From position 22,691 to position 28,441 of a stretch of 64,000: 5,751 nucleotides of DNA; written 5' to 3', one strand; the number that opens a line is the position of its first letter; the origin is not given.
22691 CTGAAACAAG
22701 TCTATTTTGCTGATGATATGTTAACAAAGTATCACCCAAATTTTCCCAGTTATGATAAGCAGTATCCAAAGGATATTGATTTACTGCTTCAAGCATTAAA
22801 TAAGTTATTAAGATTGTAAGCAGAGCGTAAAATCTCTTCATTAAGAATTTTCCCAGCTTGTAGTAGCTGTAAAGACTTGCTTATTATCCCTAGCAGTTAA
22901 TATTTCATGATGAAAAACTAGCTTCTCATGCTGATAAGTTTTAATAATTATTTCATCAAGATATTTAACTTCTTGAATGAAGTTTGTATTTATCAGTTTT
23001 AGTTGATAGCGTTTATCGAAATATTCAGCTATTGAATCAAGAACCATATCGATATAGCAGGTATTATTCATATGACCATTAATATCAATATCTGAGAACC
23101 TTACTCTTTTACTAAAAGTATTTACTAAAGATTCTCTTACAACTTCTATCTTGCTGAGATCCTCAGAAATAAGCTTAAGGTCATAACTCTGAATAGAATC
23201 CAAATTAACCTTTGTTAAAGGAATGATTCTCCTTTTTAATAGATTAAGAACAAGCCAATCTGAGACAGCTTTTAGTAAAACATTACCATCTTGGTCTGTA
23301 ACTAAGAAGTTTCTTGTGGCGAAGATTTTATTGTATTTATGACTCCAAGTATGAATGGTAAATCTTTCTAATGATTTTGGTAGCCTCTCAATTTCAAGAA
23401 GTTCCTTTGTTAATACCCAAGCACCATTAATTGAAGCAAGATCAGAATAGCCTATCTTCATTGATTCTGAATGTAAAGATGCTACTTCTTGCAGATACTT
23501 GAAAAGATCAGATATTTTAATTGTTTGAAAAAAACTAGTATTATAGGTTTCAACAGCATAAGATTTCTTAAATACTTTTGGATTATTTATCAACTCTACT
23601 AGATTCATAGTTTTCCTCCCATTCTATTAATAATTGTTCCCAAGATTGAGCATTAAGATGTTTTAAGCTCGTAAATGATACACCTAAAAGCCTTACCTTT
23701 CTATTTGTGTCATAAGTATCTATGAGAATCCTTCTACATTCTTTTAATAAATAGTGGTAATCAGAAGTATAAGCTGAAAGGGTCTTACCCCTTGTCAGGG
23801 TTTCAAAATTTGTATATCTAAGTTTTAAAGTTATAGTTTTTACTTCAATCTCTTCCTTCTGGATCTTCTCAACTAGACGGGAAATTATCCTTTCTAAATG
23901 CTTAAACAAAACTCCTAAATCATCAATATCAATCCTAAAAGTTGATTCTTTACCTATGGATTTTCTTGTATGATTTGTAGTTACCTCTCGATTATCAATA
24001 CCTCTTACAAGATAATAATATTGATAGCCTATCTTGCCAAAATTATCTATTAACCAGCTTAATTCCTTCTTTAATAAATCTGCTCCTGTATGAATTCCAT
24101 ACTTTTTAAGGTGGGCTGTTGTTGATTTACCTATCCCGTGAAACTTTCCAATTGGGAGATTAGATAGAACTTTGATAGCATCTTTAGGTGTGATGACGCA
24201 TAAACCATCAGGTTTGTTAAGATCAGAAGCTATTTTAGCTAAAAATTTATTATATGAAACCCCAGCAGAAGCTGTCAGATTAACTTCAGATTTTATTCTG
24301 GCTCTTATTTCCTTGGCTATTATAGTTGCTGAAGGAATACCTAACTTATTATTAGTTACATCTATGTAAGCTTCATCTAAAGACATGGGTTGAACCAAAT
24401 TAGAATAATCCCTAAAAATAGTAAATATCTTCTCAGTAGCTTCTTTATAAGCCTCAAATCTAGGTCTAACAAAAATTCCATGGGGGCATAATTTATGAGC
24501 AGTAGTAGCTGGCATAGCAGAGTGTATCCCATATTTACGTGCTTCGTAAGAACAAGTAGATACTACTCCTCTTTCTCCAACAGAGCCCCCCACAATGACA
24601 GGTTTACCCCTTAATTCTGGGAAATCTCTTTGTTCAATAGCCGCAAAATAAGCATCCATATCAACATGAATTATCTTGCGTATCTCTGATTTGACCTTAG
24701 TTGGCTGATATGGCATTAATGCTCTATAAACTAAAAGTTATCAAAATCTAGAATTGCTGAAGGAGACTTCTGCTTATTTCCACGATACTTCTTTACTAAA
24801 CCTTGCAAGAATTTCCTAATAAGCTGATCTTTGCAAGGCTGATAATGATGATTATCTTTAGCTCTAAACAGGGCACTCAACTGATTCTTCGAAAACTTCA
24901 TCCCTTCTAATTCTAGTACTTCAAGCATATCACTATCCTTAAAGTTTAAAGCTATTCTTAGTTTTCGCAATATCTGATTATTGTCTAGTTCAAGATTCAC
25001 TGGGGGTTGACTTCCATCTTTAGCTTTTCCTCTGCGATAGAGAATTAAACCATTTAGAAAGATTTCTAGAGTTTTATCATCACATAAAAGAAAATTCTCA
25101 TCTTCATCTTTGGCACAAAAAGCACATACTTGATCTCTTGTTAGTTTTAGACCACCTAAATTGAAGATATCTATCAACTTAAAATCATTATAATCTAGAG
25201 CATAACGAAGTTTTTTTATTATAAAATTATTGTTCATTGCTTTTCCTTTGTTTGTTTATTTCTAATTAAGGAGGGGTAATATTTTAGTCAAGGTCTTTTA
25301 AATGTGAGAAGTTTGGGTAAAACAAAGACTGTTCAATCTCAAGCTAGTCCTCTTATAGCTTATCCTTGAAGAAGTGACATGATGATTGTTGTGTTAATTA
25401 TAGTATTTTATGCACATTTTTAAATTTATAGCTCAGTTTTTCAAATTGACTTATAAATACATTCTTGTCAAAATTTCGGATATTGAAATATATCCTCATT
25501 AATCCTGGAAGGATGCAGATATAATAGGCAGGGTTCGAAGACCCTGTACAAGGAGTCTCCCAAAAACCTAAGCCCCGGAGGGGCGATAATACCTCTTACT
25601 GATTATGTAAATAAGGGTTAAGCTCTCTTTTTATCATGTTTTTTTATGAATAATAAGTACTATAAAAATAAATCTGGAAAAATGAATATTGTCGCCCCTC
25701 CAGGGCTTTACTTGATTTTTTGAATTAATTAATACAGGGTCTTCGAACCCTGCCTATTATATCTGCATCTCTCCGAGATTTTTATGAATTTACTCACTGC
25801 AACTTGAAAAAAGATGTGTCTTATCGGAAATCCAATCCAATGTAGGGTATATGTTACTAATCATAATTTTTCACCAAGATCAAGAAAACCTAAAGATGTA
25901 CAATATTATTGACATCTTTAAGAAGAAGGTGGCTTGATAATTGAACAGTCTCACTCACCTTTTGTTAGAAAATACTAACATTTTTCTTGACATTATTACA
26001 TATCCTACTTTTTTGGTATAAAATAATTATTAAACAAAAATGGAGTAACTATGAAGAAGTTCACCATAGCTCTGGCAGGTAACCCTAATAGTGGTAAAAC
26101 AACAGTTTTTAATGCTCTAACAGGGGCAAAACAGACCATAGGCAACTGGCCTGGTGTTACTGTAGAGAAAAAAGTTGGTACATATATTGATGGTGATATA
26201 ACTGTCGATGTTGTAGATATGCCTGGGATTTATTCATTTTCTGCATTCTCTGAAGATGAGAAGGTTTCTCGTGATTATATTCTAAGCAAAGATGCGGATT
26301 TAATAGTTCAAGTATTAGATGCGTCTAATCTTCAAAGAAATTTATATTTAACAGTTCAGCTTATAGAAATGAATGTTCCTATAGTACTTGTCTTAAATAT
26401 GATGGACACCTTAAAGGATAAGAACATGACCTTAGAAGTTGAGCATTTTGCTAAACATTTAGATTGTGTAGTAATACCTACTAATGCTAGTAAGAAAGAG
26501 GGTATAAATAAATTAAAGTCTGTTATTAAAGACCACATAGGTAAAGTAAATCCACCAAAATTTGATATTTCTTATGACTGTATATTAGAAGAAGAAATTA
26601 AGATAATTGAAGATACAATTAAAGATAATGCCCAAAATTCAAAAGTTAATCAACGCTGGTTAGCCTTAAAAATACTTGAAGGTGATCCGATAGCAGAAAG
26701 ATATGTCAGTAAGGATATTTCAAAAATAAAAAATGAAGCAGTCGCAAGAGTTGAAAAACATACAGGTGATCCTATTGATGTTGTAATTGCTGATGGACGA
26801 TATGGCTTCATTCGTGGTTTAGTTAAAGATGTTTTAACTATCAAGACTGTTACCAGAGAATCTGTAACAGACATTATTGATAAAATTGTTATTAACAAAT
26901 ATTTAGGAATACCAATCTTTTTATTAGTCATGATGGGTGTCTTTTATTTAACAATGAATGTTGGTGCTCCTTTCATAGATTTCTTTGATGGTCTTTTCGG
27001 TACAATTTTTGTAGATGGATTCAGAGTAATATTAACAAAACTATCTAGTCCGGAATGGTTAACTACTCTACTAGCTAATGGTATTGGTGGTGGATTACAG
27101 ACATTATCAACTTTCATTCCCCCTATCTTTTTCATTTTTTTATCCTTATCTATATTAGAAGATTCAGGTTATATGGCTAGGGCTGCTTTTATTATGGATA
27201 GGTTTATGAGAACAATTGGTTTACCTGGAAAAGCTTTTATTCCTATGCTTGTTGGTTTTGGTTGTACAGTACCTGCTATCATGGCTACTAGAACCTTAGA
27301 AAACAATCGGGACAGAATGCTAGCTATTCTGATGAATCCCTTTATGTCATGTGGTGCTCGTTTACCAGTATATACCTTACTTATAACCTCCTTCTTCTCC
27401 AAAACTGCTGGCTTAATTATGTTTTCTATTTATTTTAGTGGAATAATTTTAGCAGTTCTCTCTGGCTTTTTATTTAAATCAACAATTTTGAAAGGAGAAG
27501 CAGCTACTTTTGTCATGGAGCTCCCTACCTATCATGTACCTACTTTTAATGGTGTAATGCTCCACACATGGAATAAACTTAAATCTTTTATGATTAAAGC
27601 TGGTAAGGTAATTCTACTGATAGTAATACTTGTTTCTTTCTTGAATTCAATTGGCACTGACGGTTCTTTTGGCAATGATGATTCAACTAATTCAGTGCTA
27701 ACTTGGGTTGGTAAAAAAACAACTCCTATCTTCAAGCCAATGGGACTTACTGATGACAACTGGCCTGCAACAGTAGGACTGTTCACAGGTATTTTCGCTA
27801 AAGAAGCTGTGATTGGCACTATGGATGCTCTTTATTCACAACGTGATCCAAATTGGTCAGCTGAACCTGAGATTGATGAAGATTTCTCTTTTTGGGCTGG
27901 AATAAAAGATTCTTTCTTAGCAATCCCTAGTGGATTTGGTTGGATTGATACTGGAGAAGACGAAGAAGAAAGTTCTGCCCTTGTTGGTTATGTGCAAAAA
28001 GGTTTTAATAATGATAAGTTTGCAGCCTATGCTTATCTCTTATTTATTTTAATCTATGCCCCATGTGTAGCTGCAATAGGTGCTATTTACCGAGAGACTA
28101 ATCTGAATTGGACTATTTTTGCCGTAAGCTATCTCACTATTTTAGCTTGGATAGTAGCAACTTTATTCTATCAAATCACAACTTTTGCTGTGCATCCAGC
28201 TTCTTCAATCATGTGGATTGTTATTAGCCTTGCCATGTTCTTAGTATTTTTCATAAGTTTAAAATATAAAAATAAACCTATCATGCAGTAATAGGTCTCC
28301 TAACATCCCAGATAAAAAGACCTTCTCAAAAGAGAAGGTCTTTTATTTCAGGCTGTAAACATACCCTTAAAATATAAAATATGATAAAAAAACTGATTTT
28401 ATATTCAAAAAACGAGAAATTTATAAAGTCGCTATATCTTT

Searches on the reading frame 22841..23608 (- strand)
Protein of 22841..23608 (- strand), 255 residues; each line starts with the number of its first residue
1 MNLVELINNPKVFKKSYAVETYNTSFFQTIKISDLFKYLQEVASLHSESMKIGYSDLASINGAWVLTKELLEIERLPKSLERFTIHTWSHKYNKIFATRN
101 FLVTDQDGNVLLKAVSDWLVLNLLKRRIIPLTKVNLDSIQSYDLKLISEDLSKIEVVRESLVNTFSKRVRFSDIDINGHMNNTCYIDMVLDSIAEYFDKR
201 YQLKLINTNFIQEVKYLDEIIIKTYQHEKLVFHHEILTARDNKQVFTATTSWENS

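Call 54: search_protein_families(library=pfam, proteins=[window:22841-23608:-], max_evalue=0.00001)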
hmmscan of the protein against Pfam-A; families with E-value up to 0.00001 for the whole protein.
window:22841-23608:- (255 aa): 3 families
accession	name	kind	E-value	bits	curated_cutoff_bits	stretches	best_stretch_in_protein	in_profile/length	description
PF01643.23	Acyl-ACP_TE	-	3.4e-24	85.5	23.7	1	11-132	2-124/131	Acyl-ACP thioesterase N-terminal domain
PF20791.3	Acyl-ACP_TE_C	-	2e-17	63.7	21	1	168-253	13-100/101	Acyl-ACP thioesterase C-terminal domain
PF13279.12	4HBT_2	-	7.3e-07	30.1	25.5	0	169-250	1-99/122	Thioesterase-like superfamily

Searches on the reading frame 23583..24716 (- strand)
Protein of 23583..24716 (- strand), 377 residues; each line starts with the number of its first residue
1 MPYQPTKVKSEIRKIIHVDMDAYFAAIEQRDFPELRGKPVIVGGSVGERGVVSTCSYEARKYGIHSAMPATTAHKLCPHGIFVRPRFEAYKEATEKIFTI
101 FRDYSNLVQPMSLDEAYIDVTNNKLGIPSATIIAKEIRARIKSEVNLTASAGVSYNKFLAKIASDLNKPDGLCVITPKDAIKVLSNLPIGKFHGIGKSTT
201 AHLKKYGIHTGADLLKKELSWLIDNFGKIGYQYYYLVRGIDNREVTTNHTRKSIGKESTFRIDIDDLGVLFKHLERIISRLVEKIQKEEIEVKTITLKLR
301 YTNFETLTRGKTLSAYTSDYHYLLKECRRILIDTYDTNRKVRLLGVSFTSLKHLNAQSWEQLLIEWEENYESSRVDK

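Call 54: search_protein_families(library=pfam, proteins=[window:23583-24716:-], max_evalue=0.00001)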
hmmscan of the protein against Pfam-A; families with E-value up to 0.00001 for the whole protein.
window:23583-24716:- (377 aa): 3 families
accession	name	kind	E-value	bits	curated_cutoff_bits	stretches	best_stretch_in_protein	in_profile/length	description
PF00817.25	IMS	-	7.6e-50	169.1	23.2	1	18-165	1-148/148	impB/mucB/samB family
PF11799.13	IMS_C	-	5.5e-22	78.7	20.7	1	251-357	1-102/109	impB/mucB/samB family C-terminal domain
PF11798.14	IMS_HHH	-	1.1e-06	28.9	24.4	1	177-208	1-32/32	IMS family HHH motif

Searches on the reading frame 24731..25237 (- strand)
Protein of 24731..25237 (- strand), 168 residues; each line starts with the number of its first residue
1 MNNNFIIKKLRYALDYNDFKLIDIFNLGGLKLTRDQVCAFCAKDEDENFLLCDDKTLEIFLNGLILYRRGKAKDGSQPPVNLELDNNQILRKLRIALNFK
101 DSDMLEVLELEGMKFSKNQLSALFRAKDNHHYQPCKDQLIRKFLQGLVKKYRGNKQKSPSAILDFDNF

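Call 54: search_protein_families(library=pfam, proteins=[window:24731-25237:-], max_evalue=0.00001)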
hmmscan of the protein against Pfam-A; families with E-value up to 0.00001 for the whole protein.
window:24731-25237:- (168 aa): 1 family
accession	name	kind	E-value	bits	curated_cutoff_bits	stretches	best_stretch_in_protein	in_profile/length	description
PF07308.18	DUF1456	-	3.4e-50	168.6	27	2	86-153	1-68/68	Protein of unknown function (DUF1456)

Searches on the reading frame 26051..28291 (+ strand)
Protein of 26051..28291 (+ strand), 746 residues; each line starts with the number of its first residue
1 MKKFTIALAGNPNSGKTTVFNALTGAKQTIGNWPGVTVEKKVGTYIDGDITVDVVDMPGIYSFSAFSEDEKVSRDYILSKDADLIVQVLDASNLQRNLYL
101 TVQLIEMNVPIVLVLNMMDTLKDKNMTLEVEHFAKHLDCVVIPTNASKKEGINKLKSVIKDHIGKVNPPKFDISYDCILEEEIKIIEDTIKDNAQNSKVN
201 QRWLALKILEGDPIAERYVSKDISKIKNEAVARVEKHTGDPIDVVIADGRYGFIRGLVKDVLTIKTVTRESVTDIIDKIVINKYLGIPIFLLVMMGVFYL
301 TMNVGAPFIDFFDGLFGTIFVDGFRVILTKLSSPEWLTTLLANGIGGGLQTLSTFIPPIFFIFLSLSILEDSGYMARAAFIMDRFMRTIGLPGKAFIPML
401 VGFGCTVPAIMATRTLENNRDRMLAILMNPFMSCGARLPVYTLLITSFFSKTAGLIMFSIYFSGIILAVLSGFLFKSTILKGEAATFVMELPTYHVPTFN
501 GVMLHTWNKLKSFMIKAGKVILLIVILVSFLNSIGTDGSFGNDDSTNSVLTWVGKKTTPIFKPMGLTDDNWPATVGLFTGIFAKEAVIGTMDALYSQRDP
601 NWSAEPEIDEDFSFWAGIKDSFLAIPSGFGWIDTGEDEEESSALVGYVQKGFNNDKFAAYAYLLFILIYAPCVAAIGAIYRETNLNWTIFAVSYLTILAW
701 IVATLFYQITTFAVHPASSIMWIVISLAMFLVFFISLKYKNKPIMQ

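Call 54: search_protein_families(library=pfam, proteins=[window:26051-28291:+], max_evalue=0.00001)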
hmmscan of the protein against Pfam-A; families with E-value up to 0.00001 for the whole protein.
window:26051-28291:+ (746 aa): 5 families
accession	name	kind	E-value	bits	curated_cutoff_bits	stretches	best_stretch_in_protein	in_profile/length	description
PF02421.24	FeoB_N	-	2e-62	209.8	27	1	5-157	2-154/156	Ferrous iron transport protein B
PF07670.19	Gate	-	3.5e-43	146.8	29.6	2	353-445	2-101/104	Nucleoside recognition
PF17910.6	FeoB_Cyto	-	1.4e-21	77.1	23.4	1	175-263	1-90/90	FeoB cytosolic helical domain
PF01926.29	MMR_HSR1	-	8.5e-21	74.6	21.9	1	5-116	1-112/113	50S ribosome-binding GTPase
PF07664.17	FeoB_C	-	1.5e-20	73.1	26.6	1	457-509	1-54/54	Ferrous iron transport protein B C terminus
